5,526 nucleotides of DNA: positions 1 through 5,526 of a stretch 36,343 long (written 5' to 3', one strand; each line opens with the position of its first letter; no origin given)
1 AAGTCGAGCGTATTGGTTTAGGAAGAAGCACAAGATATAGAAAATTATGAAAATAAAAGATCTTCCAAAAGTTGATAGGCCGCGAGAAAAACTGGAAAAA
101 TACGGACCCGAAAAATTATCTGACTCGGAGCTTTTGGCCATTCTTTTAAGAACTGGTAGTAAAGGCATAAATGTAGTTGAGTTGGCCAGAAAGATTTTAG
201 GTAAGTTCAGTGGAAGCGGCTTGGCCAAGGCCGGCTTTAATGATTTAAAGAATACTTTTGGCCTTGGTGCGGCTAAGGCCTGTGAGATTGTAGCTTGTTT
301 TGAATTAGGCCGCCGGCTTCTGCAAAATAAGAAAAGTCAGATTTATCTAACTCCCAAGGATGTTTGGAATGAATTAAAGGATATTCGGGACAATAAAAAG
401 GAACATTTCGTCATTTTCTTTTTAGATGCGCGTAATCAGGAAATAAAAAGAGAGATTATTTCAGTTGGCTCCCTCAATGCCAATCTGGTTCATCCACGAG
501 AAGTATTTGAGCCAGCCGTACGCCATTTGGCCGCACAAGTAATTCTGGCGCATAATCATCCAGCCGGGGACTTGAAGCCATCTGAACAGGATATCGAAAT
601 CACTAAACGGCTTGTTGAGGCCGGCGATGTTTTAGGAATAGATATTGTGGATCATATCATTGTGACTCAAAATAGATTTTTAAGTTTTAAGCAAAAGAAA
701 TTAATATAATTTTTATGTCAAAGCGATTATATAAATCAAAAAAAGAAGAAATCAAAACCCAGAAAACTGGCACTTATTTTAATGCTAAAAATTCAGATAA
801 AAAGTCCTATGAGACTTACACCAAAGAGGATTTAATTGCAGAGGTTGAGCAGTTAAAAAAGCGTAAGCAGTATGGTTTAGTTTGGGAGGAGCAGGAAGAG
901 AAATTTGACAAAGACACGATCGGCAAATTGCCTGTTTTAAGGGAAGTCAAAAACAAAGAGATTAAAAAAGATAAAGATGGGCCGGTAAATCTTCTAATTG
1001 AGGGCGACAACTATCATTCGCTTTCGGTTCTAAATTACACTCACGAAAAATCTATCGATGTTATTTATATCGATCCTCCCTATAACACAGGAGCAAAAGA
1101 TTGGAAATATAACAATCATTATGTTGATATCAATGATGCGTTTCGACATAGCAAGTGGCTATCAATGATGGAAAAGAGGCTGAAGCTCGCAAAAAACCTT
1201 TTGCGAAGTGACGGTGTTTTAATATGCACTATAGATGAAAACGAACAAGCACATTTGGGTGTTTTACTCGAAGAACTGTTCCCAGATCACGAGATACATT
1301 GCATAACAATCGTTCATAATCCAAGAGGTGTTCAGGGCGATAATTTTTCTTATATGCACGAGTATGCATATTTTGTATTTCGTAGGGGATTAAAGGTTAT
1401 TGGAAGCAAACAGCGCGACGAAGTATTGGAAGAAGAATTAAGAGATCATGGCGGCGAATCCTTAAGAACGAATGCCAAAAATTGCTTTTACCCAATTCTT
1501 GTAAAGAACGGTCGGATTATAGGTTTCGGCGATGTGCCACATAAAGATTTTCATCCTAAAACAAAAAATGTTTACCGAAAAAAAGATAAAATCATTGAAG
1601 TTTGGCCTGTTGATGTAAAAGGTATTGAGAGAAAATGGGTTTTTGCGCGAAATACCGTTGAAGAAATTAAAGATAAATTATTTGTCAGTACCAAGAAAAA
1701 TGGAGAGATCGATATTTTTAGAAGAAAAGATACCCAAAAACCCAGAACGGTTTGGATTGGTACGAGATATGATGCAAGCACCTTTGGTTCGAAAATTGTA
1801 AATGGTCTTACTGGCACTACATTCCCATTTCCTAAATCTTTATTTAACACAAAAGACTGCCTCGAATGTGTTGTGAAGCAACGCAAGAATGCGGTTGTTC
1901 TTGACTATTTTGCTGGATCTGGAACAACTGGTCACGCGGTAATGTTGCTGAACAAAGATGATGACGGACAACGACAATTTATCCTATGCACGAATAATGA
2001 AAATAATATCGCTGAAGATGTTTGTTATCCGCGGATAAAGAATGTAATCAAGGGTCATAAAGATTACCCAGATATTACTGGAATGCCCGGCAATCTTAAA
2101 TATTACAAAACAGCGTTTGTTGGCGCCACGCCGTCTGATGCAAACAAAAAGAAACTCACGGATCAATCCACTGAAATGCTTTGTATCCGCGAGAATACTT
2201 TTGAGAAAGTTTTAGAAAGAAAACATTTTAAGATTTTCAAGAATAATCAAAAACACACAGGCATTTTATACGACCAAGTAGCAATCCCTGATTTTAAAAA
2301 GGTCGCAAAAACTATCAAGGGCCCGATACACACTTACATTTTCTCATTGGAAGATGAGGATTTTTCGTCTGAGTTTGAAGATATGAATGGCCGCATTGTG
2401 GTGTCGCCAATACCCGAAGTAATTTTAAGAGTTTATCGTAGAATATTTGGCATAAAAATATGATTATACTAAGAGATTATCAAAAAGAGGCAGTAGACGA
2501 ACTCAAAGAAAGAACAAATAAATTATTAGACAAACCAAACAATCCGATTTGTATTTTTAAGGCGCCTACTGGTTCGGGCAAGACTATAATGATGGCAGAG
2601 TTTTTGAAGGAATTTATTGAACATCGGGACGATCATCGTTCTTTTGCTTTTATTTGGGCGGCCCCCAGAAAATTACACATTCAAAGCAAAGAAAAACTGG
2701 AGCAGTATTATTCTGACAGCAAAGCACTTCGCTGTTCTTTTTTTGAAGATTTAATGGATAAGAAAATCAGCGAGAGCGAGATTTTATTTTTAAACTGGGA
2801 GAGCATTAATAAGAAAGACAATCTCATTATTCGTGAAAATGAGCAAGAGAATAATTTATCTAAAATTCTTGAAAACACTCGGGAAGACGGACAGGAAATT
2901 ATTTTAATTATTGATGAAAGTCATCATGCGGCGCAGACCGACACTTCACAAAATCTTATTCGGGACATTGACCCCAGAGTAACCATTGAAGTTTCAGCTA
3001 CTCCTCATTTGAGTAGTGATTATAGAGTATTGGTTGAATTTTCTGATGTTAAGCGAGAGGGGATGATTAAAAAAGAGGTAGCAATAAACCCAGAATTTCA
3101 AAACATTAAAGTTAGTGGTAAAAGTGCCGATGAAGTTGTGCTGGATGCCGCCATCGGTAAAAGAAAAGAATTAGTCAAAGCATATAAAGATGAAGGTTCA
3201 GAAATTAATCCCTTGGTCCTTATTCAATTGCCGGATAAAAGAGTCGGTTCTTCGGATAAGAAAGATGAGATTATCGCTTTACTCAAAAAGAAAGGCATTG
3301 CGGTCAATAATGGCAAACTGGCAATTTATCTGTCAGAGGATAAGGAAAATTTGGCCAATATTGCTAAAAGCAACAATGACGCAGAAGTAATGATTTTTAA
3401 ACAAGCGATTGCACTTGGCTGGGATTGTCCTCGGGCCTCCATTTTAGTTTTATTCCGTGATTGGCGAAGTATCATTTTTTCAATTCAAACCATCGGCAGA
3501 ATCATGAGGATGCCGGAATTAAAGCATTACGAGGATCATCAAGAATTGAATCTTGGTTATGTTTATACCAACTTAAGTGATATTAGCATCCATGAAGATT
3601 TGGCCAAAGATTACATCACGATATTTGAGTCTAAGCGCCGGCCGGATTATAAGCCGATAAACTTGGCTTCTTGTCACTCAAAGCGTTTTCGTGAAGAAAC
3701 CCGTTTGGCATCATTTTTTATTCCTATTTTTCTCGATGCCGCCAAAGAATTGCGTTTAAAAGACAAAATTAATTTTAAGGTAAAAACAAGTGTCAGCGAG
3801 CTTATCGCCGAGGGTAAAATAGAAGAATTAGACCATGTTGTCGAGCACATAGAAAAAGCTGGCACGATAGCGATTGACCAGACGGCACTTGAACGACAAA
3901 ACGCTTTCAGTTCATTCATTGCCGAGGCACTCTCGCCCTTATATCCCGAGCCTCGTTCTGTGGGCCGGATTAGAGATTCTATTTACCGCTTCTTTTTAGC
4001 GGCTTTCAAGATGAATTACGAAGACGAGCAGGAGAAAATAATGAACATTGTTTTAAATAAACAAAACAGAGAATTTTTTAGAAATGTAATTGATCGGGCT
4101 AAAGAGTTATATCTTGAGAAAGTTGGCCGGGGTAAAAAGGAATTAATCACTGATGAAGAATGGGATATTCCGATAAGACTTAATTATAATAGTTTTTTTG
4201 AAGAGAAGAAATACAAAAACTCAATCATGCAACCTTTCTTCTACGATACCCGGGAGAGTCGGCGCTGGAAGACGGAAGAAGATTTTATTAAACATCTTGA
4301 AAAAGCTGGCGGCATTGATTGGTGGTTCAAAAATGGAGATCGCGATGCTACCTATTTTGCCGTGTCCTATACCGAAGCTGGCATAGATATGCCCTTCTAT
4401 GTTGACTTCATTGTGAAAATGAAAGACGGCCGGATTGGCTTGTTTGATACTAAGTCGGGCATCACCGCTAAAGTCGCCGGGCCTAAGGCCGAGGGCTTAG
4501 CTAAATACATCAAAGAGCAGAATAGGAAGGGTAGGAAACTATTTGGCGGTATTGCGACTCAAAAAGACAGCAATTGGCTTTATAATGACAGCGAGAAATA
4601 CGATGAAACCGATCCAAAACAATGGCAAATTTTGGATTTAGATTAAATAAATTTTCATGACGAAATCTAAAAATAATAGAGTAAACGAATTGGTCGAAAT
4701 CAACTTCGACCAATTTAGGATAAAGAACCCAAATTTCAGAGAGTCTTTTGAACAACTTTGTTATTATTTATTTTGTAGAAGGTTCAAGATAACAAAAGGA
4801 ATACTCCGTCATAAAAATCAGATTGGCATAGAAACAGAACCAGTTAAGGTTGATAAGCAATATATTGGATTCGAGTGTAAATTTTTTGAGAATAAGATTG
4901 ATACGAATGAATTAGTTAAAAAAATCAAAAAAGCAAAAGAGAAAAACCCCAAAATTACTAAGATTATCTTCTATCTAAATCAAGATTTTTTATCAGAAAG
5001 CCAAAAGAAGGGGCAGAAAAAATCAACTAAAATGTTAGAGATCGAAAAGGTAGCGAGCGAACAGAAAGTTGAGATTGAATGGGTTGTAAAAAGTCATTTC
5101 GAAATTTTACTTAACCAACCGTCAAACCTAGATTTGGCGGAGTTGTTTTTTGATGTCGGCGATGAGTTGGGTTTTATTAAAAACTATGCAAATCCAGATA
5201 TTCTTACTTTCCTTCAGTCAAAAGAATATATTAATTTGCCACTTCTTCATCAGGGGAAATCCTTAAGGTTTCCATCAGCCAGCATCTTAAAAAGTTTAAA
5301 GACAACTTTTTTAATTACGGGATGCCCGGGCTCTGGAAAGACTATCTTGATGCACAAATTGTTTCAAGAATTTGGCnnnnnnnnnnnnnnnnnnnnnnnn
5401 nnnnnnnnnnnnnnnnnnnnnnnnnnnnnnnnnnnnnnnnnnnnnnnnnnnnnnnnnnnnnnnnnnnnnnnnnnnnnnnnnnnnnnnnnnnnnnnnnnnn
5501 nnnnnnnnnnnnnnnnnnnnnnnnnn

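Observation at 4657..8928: Giant nuclease-NACHT/STAND protein (Avs/bNACHT-like) with an unrecognisable ~1000-aa sensor region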

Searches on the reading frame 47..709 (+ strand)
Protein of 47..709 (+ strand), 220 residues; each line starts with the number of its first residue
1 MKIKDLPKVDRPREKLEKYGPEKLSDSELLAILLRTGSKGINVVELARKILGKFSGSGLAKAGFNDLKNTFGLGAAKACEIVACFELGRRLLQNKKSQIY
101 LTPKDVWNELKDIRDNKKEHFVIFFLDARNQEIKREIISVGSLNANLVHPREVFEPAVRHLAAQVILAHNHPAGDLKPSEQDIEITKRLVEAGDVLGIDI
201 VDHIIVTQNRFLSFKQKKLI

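Call 5: search_protein_families(library=pfam, proteins=[window:47-709:+], max_evalue=0.01)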
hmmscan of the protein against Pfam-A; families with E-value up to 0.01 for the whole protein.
window:47-709:+ (220 aa): 2 families
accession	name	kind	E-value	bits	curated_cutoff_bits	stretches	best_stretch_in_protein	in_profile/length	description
PF04002.20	RadC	-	1.4e-41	141.6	22.1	1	103-218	4-120/121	RadC-like JAB domain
PF20582.4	UPF0758_N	-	9.3e-26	90.2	27.1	1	3-79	1-77/77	UPF0758 N-terminal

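Call 6: search_protein_families(library=padloc, proteins=[window:47-709:+], max_evalue=0.01)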
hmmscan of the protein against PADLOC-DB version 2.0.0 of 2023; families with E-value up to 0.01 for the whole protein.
window:47-709:+ (220 aa): 1 family
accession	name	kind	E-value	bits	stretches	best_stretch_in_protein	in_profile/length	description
PDLC00895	JAB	-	0.0047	14.6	1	169-209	93-132/162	JAB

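Call 7: search_protein_families(library=ncbifam, proteins=[window:47-709:+], max_evalue=0.01)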
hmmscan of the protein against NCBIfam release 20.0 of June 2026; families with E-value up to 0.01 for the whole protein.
window:47-709:+ (220 aa): 2 families
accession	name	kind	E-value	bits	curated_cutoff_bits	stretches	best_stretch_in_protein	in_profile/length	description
NF000642.1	PRK00024.1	equivalog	1.3e-69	234.1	180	1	13-219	1-211/212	RadC family protein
TIGR00608.1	radc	subfamily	2.6e-60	203.9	133.85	1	11-219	1-217/218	RadC family protein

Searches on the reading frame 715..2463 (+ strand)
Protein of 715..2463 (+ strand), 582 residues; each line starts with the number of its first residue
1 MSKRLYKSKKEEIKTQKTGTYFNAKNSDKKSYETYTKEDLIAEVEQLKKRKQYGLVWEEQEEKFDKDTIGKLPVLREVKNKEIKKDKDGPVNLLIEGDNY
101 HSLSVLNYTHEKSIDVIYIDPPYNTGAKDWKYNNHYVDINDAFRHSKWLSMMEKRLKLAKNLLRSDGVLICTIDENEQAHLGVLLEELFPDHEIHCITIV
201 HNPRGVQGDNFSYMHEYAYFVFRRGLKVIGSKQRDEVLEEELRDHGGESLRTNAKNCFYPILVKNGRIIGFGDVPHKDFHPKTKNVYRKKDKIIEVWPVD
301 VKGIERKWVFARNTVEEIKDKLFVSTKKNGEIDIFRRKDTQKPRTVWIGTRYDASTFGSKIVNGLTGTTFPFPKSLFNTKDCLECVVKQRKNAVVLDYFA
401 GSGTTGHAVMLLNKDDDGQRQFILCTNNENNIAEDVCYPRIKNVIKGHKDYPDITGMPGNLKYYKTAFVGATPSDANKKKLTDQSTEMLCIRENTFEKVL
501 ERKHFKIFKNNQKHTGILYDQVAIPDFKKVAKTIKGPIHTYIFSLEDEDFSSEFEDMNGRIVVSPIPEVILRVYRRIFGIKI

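Call 5: search_protein_families(library=pfam, proteins=[window:715-2463:+], max_evalue=0.01)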
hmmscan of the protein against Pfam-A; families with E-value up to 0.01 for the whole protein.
window:715-2463:+ (582 aa): 2 families
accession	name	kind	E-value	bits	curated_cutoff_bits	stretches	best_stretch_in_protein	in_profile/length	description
PF01555.25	N6_N4_Mtase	-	1.5e-23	84.3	26.7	1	114-429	1-213/221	DNA methylase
PF03602.21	Cons_hypoth95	-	6e-05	23.2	24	0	107-128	106-128/182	Conserved hypothetical protein 95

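Call 6: search_protein_families(library=padloc, proteins=[window:715-2463:+], max_evalue=0.01)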
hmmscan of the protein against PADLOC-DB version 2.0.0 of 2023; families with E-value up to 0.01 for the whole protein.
window:715-2463:+ (582 aa): 32 families (the best 25 are shown)
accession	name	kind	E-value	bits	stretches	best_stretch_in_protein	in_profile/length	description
PDLC03642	MTase_III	-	5.3e-74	247.8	2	40-202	31-193/528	Type III methyltransferase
PDLC03645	MTase_III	-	1e-71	240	2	81-323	129-384/709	Type III methyltransferase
PDLC03634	MTase_III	-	8.5e-56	188.1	2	144-431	169-448/621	Type III methyltransferase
PDLC03639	MTase_III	-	1.4e-52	176.9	2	31-214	26-209/639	Type III methyltransferase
PDLC03641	MTase_III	-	7.1e-50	168.2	2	143-444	179-467/657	Type III methyltransferase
PDLC03644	MTase_III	-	1.2e-49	167.5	1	83-465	30-420/542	Type III methyltransferase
PDLC03646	MTase_III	-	2.3e-47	159.5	1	86-445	466-840/1057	Type III methyltransferase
PDLC03640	MTase_III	-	1.3e-42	144.1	2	92-252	44-228/654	Type III methyltransferase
PDLC03635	MTase_III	-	1e-33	115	1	82-449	207-580/708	Type III methyltransferase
PDLC03637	MTase_III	-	1.8e-30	104.1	2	40-195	72-233/513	Type III methyltransferase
PDLC03636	MTase_III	-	1.5e-27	94.6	2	87-216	42-166/575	Type III methyltransferase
PDLC03638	MTase_III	-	6.5e-26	88.9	1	93-449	382-685/816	Type III methyltransferase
PDLC03278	MTase_II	-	1.4e-18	65.5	2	103-218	10-116/390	Type II methyltransferase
PDLC03354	MTase_II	-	2.4e-15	54.5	2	92-219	61-202/425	Type II methyltransferase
PDLC03300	MTase_II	-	1.9e-12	44.9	2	388-433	231-270/302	Type II methyltransferase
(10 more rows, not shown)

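Call 7: search_protein_families(library=ncbifam, proteins=[window:715-2463:+], max_evalue=0.01)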
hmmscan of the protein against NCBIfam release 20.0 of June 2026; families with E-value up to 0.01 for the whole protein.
window:715-2463:+ (582 aa): 4 families
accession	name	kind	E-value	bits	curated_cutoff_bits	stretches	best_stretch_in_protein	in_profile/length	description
NF008572.0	PRK11524.1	equivalog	2.1e-07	30.4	292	1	92-189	15-102/294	adenine-specific DNA-methyltransferase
NF050803.1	DnaMtaseCcrMCaul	equivalog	1.8e-05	23.8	830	0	94-138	6-49/350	adenine-specific DNA-methyltransferase CcrM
NF010253.0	PRK13699.1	subfamily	0.00029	20.6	244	0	102-145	9-52/226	DNA methyltransferase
TIGR00095.1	TIGR00095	equivalog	0.00062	19.5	117.5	0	110-129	121-140/194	16S rRNA (guanine(966)-N(2))-methyltransferase RsmD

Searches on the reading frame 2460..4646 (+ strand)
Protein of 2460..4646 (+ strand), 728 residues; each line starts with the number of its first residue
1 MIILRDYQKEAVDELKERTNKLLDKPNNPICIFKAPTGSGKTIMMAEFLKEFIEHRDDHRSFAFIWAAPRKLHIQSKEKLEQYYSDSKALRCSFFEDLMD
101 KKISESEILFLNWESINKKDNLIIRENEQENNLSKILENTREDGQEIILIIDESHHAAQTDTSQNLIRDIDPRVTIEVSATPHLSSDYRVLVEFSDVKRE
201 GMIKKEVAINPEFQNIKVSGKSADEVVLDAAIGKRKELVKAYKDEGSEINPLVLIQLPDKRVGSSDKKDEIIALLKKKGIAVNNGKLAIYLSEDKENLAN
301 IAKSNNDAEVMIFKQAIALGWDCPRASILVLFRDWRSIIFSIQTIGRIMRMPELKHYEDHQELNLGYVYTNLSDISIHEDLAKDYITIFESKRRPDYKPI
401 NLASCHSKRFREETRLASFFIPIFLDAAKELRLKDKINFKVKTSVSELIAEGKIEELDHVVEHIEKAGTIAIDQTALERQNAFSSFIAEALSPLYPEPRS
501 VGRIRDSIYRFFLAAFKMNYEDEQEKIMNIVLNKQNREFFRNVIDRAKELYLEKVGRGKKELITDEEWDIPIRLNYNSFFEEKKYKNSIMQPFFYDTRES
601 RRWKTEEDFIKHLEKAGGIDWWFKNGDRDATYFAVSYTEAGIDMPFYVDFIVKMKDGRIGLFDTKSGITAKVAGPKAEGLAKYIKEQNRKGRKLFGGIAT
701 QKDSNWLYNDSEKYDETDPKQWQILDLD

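Call 5: search_protein_families(library=pfam, proteins=[window:2460-4646:+], max_evalue=0.01)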
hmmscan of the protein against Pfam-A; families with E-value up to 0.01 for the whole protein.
window:2460-4646:+ (728 aa): 10 families
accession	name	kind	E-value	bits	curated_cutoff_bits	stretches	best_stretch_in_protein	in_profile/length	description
PF04851.21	ResIII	-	2.5e-23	83.2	22.5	1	3-183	3-163/164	Type III restriction enzyme, res subunit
PF00270.35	DEAD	-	3.7e-08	33.7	26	1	6-183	2-161/167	DEAD/DEAH box helicase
PF18766.7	SWI2_SNF2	-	1.2e-06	28.8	26.7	1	8-194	2-167/221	SWI2/SNF2 ATPase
PF01637.24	ATPase_2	-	2.8e-06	27.7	33.2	1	14-168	7-133/225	ATPase domain predominantly from Archaea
PF20720.3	nSTAND3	-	0.0005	20.2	27.2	1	28-129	17-104/155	Novel STAND NTPase 3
PF25199.1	nSTAND_NTPase5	-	0.0013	19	34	0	10-53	23-66/145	Novel STAND NTPase 5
PF00271.37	Helicase_C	-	0.0017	19.1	23.5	1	292-351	52-109/110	Helicase conserved C-terminal domain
PF13173.12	AAA_14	-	0.0023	18.4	27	0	96-186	20-105/129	AAA domain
PF13401.12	AAA_22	-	0.0035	18.1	27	0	30-170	7-107/130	AAA domain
PF13191.12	AAA_16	-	0.0076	17.2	32.6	0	36-162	32-149/167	AAA ATPase domain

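Call 6: search_protein_families(library=padloc, proteins=[window:2460-4646:+], max_evalue=0.01)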
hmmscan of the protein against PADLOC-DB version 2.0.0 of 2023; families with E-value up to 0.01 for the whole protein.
window:2460-4646:+ (728 aa): 9 families
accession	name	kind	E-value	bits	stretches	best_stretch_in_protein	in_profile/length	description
PDLC03652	REase_III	-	1.5e-19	67.5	2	175-382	202-419/809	Type III restriction enzyme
PDLC03650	REase_III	-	6.8e-18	62.4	1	148-365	227-434/898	Type III restriction enzyme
PDLC02707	PbeA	-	7e-13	46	1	3-187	252-418/672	PbeA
PDLC03653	REase_III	-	1.1e-12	45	1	148-375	262-492/883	Type III restriction enzyme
PDLC02704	PbeA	-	4.2e-10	36.8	1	3-187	254-423/682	PbeA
PDLC03648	REase_III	-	3.1e-06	23.6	1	146-355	133-358/871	Type III restriction enzyme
PDLC01252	Cas3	-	0.00039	18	1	31-164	2-130/324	CAS-I; effector_G3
PDLC00938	Cas3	-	0.0017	15.7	0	32-118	3-89/358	CRISPR-associated helicase Cas3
PDLC04140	mad8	-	0.0022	15.5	0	24-94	23-85/314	mads_8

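Call 7: search_protein_families(library=ncbifam, proteins=[window:2460-4646:+], max_evalue=0.01)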
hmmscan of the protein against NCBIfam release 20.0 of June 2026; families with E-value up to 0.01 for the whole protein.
window:2460-4646:+ (728 aa): 5 families
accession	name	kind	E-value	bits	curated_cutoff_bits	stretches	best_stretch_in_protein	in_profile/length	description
NF046055.1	restr_BPTD_3080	equivalog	1.2e-06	26.7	800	0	603-691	862-946/970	BPTD_3080 family restriction endonuclease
TIGR04095.1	dnd_restrict_1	equivalog_domain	2.6e-06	26.7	600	1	3-183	8-169/451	DNA phosphorothioation system restriction enzyme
NF053632.1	heli_RadD_YejH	equivalog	0.00011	20.6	720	0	3-119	2-101/573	DNA repair helicase RadD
TIGR01587.1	cas3_core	equivalog_domain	0.0063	15.7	102.45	0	32-118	3-89/358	CRISPR-associated helicase Cas3'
TIGR01420.1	pilT_fam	subfamily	0.0071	15.6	319.1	0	443-478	287-322/343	PilT/PilU family type 4a pilus ATPase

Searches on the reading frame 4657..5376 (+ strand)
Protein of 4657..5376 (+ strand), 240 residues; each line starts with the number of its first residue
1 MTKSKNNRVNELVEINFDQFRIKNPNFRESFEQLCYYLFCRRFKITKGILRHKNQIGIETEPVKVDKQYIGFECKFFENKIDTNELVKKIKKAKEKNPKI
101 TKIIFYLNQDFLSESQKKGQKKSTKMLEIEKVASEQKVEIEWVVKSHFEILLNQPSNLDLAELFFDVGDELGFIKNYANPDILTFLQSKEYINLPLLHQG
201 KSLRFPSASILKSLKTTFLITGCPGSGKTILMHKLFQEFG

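Call 86: search_dna_similar(query=window:4657-5376:+, collection=plasmids, mode=protein, max_rows=25, max_evalue=0.00001)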
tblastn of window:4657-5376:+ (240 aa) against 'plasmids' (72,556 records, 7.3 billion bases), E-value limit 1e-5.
Records with a match: 35; places in all: 35; records where one place covers at least 80% of the query: 32.
Best place of each record, by identity: <60% 35.
By first word of the organism name: Escherichia 31; Salmonella 3; Moraxella 1.
By predicted mobility (MOB-suite, as given by PLSDB): conjugative 25; non-mobilizable 9; mobilizable 1.
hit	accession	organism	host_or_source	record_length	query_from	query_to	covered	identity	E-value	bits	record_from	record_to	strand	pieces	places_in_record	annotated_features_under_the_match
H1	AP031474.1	Moraxella osloensis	Homo sapiens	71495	12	236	94%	34.1%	2e-18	91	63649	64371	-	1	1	hypothetical protein (x2)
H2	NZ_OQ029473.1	Escherichia coli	-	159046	12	240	95%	32.5%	8e-19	92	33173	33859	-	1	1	avs4: AVAST type 4 anti-phage nuclease Avs4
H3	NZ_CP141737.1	Escherichia coli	Homo sapiens,Wound/Abscess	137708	10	237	95%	29.8%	3e-18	91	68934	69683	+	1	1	avs4: AVAST type 4 anti-phage nuclease Avs4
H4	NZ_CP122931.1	Escherichia coli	Sus scrofa,feces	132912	10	237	95%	29.8%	3e-18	91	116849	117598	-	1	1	avs4: AVAST type 4 anti-phage nuclease Avs4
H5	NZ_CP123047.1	Escherichia coli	Homo sapiens,sputum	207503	10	237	95%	29.8%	3e-18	91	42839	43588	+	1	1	avs4: AVAST type 4 anti-phage nuclease Avs4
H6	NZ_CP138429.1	Escherichia coli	Homo sapiens,Bacterial pure ...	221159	11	240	89%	31.7%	5e-14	103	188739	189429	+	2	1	hypothetical protein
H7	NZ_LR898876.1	Escherichia coli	Homo sapiens,rectal swab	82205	10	237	95%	29.5%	3e-17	87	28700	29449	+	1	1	AVAST type 4 anti-phage nuclease Avs4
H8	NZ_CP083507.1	Escherichia coli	Homo sapiens,blood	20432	10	237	95%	29.5%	3e-17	87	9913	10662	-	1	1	avs4: AVAST type 4 anti-phage nuclease Avs4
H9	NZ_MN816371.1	Escherichia coli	-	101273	10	237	95%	29.5%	3e-17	87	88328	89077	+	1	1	AVAST type 4 anti-phage nuclease Avs4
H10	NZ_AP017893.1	Escherichia coli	-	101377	10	237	95%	29.5%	3e-17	87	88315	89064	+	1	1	avs4: AVAST type 4 anti-phage nuclease Avs4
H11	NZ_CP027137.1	Escherichia coli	-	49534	10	237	95%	29.5%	3e-17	87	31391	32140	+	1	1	avs4: AVAST type 4 anti-phage nuclease Avs4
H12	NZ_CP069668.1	Escherichia coli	Homo sapiens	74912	10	237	95%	29.5%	3e-17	87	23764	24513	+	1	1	AVAST type 4 anti-phage nuclease Avs4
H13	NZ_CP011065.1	Escherichia coli str. Sanji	pheasant,pheasant duodenum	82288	10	237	95%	29.5%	3e-17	87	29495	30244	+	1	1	avs4: AVAST type 4 anti-phage nuclease Avs4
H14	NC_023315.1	Escherichia coli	-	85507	10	237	95%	29.5%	3e-17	87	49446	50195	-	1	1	avs4: AVAST type 4 anti-phage nuclease Avs4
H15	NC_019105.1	Salmonella enterica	cattle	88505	10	237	95%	29.5%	3e-17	87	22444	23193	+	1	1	avs4: AVAST type 4 anti-phage nuclease Avs4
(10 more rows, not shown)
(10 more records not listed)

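Call 87: get_annotated_region(hit=H3, flank=5500)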
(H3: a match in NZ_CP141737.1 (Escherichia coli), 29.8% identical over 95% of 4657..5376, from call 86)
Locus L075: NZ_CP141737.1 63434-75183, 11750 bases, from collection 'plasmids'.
description: Escherichia coli strain 2023CK-01509 plasmid unnamed1, complete sequence
organism: Escherichia coli (NCBI taxid 562)
taxonomy: Bacteria; Pseudomonadota; Gammaproteobacteria; Enterobacterales; Enterobacteriaceae; Escherichia; Escherichia coli
host: -; source: Homo sapiens,Wound/Abscess; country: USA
typing (MOB-suite, as given by PLSDB): conjugative; replicon IncFII,IncI-gamma/K1; relaxase MOBP; mating-pair formation MPF_I
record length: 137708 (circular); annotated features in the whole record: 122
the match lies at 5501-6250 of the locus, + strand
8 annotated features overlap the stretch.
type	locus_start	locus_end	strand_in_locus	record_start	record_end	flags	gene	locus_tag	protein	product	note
CDS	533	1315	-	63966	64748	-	istB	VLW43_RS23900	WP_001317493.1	IS21-like element IS100kyp family helper ATPase IstB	-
CDS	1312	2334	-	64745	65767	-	istA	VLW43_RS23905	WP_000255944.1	IS21-like element IS100 family transposase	GO:0006313 - DNA transposition [Evidence IEA]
CDS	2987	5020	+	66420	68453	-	-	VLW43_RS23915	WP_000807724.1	hypothetical protein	-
CDS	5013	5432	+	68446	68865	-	-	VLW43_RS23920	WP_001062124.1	hypothetical protein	-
CDS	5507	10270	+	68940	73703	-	avs4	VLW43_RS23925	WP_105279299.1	AVAST type 4 anti-phage nuclease Avs4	-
CDS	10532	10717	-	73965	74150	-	-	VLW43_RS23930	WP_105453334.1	hypothetical protein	-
CDS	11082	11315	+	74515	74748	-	-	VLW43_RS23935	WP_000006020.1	DUF905 domain-containing protein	-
CDS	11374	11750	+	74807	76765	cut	-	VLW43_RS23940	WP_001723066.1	ParB/RepB/Spo0J family partition protein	-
